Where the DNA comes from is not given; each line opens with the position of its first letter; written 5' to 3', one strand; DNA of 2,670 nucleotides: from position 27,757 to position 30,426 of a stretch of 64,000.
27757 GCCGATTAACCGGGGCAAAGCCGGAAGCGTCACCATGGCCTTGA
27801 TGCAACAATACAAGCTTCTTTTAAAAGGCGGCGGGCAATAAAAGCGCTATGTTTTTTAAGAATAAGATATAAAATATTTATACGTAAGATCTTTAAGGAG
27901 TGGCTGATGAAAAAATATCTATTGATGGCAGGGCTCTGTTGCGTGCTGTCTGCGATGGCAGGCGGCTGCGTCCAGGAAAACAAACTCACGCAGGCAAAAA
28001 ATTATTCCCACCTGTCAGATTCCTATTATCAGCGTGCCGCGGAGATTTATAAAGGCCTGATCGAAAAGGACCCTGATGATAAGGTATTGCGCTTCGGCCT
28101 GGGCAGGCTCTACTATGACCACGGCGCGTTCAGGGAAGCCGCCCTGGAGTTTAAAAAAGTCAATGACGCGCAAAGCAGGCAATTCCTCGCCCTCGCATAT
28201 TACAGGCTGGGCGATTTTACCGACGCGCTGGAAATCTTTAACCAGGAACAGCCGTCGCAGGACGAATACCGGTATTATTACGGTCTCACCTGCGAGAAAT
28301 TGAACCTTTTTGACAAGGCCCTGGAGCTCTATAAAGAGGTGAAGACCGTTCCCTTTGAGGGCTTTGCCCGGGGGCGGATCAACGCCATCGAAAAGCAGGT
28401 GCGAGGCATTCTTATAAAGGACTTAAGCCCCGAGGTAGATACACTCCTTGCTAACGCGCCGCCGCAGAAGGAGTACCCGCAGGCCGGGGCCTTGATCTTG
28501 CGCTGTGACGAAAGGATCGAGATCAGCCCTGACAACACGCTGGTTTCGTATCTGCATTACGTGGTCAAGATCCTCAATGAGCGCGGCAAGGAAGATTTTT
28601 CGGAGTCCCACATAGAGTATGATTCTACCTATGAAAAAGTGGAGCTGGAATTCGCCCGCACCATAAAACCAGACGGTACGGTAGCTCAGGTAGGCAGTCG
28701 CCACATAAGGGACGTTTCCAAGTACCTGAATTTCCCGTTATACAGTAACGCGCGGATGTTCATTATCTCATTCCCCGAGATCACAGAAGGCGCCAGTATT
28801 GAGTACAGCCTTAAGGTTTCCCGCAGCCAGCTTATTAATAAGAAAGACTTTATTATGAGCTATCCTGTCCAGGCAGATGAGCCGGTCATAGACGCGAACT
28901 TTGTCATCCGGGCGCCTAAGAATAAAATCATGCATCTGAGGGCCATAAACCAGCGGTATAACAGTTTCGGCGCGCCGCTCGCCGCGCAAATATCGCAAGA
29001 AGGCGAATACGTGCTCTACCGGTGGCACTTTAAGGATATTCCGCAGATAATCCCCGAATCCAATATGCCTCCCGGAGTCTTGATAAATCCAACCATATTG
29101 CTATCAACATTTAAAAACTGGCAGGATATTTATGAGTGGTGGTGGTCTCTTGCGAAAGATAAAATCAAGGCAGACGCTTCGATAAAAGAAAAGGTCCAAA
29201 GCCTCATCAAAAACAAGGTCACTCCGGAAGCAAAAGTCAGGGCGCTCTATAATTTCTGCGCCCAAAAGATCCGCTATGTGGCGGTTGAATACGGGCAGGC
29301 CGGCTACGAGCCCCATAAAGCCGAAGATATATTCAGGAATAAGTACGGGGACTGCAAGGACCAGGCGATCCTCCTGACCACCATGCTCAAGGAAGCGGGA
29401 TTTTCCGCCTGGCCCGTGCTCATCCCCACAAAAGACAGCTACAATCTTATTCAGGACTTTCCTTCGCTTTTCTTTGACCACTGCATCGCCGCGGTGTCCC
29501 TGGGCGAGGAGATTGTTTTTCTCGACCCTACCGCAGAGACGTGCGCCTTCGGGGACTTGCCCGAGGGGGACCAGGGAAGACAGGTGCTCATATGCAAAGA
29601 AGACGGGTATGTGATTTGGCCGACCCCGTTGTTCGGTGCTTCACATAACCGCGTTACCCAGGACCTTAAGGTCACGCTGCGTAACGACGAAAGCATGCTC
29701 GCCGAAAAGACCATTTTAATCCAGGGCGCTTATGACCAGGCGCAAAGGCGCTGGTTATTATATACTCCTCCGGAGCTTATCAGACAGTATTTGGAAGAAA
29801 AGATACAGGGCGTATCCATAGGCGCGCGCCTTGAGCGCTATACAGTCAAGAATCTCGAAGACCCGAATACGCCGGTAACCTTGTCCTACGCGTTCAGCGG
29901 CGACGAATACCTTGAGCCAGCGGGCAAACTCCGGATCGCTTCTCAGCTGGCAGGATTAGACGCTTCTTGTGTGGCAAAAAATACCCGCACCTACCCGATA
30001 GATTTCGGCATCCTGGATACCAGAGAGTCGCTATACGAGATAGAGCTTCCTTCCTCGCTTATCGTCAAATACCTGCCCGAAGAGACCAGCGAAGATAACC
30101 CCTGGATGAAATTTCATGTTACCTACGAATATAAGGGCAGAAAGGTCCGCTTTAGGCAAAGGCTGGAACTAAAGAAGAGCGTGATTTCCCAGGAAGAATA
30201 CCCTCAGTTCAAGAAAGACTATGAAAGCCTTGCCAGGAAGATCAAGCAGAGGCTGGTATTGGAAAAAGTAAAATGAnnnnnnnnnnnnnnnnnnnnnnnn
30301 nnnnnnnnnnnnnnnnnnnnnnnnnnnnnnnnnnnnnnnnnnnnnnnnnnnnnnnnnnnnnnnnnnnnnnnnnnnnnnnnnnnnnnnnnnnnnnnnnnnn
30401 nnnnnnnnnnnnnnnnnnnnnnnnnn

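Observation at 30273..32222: Inside-out c-di-GMP receptor candidate: cytoplasmic PilZ, one TM, extracytoplasmic coiled coil, and a C-terminal domain of uncertain fold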

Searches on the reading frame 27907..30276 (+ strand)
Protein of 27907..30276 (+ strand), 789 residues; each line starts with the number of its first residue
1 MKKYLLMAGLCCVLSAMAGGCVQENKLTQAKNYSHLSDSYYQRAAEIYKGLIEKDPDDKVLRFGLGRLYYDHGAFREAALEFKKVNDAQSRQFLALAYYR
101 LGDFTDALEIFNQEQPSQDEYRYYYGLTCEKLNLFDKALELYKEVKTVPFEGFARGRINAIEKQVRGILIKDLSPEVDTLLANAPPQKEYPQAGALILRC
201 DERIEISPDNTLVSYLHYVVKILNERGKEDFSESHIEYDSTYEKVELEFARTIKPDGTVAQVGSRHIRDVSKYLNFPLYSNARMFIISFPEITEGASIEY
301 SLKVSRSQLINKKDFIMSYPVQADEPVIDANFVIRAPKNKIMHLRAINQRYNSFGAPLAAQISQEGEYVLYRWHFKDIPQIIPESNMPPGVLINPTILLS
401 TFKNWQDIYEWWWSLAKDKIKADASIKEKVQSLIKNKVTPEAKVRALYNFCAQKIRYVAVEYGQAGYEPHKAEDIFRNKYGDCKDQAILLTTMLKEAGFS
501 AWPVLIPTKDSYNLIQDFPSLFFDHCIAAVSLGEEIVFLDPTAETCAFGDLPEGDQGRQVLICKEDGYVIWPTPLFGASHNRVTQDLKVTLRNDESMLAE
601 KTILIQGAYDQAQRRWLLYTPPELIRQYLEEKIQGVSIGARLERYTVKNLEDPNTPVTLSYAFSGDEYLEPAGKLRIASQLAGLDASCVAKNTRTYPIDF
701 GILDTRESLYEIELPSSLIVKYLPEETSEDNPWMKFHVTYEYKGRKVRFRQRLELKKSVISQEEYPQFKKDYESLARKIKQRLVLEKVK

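Call 5: search_protein_families(library=pfam, proteins=[window:27907-30276:+], max_evalue=0.01)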
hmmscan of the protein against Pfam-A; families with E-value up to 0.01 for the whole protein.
window:27907-30276:+ (789 aa): 12 families
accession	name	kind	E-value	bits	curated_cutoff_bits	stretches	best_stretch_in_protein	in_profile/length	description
PF12969.12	DUF3857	-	3.9e-31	108.8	24.6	1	208-380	1-168/170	Domain of Unknown Function with PDB structure (DUF3857)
PF13432.12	TPR_16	-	2.5e-10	41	32.7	2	94-145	3-57/65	Tetratricopeptide repeat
PF01841.26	Transglut_core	-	3.9e-09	37.2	23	1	430-505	4-76/108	Transglutaminase-like superfamily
PF12895.13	ANAPC3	-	9.2e-09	35.9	27.2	1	86-144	21-81/82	Anaphase-promoting complex, cyclosome, subunit 3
PF13424.12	TPR_12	-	4.3e-08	33.7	30.1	0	39-83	24-69/77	Tetratricopeptide repeat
PF14559.12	TPR_19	-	1.9e-07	31.7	25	1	41-87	7-53/68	Tetratricopeptide repeat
PF12970.12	DUF3858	-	2.2e-07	31.5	27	1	693-770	24-101/116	Domain of Unknown Function with PDB structure (DUF3858)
PF13428.12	TPR_14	-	5.5e-07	30.1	23.5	0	91-125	4-41/44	Tetratricopeptide repeat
PF07719.23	TPR_2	-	7.2e-06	26.2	27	0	93-113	6-26/34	Tetratricopeptide repeat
PF13176.12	TPR_7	-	0.00024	21.4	27.9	0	93-114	4-27/36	Tetratricopeptide repeat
PF13374.12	TPR_10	-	0.0047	17.3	27.5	0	88-111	2-25/42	Tetratricopeptide repeat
PF14853.12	Fis1_TPR_C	-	0.01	16.5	25.3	0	93-111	6-24/53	Fis1 C-terminal tetratricopeptide repeat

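Call 8: search_protein_families(library=ncbifam, proteins=[window:27907-30273:+], max_evalue=1)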
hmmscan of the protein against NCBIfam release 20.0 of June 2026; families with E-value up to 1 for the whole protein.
window:27907-30273:+ (789 aa): 9 families
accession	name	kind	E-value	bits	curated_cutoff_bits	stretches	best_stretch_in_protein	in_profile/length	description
TIGR02917.1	PEP_TPR_lipo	equivalog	4.1e-06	25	312.2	1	8-125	5-131/899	XrtA/PEP-CTERM system TPR-repeat protein PrsT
NF040959.1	MamA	equivalog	1.2e-05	24.9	200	1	31-143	43-163/204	magnetosome protein MamA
TIGR03939.1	PGA_TPR_OMP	equivalog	0.0062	14.8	366.65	1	39-114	100-180/800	poly-beta-1,6 N-acetyl-D-glucosamine export porin PgaA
NF033920.0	C39_PA2778_fam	equivalog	0.021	14.2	150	1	38-93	169-224/255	PA2778 family cysteine peptidase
NF007468.0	PRK10049.1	equivalog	0.025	12.7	1043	1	40-152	116-235/817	poly-beta-1,6 N-acetyl-D-glucosamine export porin PgaA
NF038310.1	lysogeny_AimR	equivalog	0.034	13.2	70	1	89-145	292-352/365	AimR family lysis-lysogeny pheromone receptor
NF052415.1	T3SS_chap_SctY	equivalog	0.037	14.5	70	1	79-115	31-70/106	type III secretion apparatus assembly chaperone SctY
TIGR02795.1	tol_pal_ybgF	equivalog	0.083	13.5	90.1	1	28-102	5-83/119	tol-pal system protein YbgF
TIGR02552.1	LcrH_SycD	equivalog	0.096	12.4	104.8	0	86-143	14-76/136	SycD/LcrH family type III secretion system chaperone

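Call 70: search_solved_structures(query=window:27907-30273:+, max_evalue=0.01)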
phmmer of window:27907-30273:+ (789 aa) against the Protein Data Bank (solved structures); distinct sequences matched with E-value up to 0.01: 22.
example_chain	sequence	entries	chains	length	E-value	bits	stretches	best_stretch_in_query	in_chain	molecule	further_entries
9qhb_A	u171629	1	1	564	3.7e-15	58.6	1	38-144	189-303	Engineered tetratricopeptide repeat protein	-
8bu0_A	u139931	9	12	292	1.1e-09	40.4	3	37-163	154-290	Consensus tetratricopeptide repeat protein | Crystal structure of an 8-repeat consensus TPR superhelix with Zinc. | Monomer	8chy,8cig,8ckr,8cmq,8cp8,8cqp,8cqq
9qhc_A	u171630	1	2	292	4.2e-08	35.2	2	38-144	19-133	Engineered tetratricopeptide repeat protein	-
1na0_A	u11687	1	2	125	1.3e-05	26.9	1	37-113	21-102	designed protein CTPR3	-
3kd7_A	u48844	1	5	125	2.2e-05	26.2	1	35-113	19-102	CTPR390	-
8ch0_A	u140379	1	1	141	4.4e-05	25.2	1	37-145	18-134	Consensus tetratricopeptide repeat protein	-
2fo7_A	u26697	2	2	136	6.7e-05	24.6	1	37-145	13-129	SYNTHETIC CONSENSUS TPR PROTEIN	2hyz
6vfj_B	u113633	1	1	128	0.00011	23.9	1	41-113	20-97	I53_dn5B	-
6v8e_A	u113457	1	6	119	0.00015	23.5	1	41-113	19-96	Designed protein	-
6vfi_B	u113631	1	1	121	0.00019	23.2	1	41-113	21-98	O43_dn18B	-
6vfh_A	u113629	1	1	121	0.00019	23.1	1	41-113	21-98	T33_dn10A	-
2wqh_A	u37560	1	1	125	0.00032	22.4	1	37-113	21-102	CTPR3Y3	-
8ur5_A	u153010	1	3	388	0.00077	21.1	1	40-113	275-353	Trimer head HA,Hemagglutinin HA1 chain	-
6b85_J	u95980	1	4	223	0.0015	20.2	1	43-145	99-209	TMHC4_R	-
7obi_A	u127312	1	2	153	0.0017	20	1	38-145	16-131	CTPR-rv4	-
3kd4_A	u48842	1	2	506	0.0033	19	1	230-501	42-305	Putative protease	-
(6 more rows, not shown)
